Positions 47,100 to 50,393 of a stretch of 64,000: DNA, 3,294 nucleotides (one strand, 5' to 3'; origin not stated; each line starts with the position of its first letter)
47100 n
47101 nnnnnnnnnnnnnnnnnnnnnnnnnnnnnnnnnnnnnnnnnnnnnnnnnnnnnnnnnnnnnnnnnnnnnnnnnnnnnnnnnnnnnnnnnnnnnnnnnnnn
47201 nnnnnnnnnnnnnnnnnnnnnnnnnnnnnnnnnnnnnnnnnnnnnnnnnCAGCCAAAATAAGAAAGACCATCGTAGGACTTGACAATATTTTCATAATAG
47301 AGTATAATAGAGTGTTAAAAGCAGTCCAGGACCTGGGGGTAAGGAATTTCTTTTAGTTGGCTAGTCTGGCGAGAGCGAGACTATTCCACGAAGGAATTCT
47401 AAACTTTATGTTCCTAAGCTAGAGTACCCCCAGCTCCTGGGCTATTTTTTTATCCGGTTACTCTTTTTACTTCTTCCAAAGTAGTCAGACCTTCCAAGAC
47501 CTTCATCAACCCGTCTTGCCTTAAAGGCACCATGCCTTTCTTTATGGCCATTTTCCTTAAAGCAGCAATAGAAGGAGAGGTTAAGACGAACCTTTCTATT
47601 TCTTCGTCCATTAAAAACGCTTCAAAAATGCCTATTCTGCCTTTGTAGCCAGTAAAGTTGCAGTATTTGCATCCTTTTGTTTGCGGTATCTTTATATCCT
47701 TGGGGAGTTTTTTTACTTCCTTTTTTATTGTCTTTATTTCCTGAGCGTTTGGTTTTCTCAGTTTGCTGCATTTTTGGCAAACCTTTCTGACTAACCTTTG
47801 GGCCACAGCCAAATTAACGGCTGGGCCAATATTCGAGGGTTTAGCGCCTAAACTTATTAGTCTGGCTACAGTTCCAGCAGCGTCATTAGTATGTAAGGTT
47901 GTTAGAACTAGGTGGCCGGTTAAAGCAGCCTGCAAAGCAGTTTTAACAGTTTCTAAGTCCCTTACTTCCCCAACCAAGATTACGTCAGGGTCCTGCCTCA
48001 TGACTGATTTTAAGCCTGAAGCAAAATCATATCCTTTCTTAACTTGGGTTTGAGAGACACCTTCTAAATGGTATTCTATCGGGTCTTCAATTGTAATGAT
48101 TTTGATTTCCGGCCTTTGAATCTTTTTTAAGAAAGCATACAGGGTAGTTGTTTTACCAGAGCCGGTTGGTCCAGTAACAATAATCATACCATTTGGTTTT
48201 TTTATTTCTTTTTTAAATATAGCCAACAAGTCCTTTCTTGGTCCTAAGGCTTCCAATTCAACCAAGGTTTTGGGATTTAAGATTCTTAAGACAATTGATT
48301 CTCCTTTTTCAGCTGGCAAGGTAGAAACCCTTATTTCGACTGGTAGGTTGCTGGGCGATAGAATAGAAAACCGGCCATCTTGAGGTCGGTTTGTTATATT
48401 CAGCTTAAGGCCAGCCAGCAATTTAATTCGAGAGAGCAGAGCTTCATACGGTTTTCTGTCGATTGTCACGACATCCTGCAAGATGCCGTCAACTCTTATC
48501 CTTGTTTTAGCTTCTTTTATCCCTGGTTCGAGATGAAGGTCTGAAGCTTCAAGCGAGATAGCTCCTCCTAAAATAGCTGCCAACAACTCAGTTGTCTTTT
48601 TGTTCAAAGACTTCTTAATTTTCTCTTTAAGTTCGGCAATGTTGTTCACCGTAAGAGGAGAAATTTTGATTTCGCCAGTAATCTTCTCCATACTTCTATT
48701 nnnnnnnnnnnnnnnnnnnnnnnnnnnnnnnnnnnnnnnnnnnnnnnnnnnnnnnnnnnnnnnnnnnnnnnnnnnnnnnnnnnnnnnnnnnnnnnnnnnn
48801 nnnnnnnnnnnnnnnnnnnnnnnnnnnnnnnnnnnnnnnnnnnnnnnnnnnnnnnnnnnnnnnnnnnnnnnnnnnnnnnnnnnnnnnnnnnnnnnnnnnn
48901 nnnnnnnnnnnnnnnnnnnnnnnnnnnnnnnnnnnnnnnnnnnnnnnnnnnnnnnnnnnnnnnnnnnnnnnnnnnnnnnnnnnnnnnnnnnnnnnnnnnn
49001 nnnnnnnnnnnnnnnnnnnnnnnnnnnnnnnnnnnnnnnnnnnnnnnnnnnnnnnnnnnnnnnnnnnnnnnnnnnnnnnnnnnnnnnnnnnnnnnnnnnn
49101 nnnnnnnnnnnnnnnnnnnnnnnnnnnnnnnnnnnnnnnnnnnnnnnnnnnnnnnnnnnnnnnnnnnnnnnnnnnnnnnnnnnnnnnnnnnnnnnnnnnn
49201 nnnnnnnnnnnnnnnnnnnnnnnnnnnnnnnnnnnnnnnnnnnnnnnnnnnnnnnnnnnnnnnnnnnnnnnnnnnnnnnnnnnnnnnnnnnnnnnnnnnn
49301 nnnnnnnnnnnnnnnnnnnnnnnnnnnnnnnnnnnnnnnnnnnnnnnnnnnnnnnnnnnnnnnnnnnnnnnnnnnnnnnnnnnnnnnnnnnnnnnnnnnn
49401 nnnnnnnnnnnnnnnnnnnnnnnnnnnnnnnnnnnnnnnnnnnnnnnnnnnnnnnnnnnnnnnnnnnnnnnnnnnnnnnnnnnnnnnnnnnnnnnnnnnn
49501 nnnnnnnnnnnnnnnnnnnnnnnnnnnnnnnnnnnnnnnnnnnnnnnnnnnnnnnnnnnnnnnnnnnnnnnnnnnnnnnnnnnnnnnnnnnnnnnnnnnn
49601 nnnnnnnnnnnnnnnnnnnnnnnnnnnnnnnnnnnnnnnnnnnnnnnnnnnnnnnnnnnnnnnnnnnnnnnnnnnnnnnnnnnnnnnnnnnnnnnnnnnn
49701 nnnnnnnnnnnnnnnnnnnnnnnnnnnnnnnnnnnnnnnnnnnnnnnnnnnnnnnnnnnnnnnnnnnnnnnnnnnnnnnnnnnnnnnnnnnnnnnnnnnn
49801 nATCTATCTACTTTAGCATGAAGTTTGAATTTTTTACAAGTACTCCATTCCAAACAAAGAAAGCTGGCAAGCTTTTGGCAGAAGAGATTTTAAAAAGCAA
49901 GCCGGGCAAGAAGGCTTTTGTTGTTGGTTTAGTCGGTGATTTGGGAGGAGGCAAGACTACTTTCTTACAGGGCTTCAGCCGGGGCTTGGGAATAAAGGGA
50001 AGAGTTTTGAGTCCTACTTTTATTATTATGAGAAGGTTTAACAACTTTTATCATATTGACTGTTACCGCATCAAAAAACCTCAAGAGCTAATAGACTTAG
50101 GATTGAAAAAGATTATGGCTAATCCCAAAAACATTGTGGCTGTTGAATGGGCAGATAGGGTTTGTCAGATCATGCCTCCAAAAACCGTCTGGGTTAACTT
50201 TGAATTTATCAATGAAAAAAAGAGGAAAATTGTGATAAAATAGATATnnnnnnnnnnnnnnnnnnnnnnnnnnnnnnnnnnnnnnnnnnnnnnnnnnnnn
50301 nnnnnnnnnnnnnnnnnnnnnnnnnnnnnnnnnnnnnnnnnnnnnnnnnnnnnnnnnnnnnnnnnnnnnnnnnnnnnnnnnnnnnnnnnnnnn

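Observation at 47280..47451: Second unknown sRNA driven by a perfect consensus promoter, wedged between two minus-strand genes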

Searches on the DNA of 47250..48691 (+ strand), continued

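Call 56: search_with_rna_model(model_id=R1, sources=[L112, L115, L121, L123, L124, L125, L126, L127, L129, L144, L146, L036, L046, L048, L060, L067, L069, L096, L105, L066, L104, L111, L116, L136], max_evalue=0.01)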
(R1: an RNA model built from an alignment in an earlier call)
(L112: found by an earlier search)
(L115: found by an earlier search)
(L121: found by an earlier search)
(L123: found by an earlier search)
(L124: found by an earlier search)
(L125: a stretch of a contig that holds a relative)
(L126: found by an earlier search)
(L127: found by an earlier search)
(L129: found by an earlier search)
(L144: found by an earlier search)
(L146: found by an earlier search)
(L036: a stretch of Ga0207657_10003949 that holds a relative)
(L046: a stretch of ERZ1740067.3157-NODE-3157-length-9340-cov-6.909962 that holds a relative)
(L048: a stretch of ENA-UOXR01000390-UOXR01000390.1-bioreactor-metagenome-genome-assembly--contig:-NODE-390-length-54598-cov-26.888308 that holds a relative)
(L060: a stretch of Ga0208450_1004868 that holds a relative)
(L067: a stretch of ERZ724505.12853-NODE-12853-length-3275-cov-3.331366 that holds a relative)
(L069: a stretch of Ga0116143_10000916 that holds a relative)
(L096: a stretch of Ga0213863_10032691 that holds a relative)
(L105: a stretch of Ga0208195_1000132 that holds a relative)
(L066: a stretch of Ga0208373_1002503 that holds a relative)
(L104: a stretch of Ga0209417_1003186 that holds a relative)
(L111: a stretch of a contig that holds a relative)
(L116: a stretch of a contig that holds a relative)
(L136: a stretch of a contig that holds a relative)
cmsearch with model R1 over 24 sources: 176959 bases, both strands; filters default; matches with E-value up to 0.01: 9.
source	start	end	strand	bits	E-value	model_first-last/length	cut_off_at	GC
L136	11901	12032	-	123.9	1.8e-26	1-131/131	no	0.5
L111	7345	7478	+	121.9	5.3e-26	1-131/131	no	0.47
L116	11996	12108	+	92.4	4.7e-19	1-116/131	3'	0.47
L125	2087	2222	+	59.9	2.1e-11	1-131/131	no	0.39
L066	4376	4482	-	33.7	3.2e-05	1-131/131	no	0.44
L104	2580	2686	-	33.7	3.2e-05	1-131/131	no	0.44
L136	11899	12030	+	30.8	0.00016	1-131/131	no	0.51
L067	1976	2091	-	26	0.002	1-131/131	no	0.43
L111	7347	7480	-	23.6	0.0077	1-131/131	no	0.47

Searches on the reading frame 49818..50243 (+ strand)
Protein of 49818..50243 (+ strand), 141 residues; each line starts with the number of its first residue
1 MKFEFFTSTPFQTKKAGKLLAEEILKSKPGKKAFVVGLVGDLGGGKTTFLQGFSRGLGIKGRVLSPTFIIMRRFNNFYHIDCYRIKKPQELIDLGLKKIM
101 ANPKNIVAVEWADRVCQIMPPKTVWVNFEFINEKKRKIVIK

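Call 10: search_protein_families(library=pfam, proteins=[window:49818-50243:+], max_evalue=0.001)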
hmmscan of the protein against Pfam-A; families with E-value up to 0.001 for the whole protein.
window:49818-50243:+ (141 aa): 1 family
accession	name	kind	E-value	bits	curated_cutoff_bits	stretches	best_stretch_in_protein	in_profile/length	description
PF02367.23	TsaE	-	1.3e-29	103.2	26.6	1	12-138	6-128/128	Threonylcarbamoyl adenosine biosynthesis protein TsaE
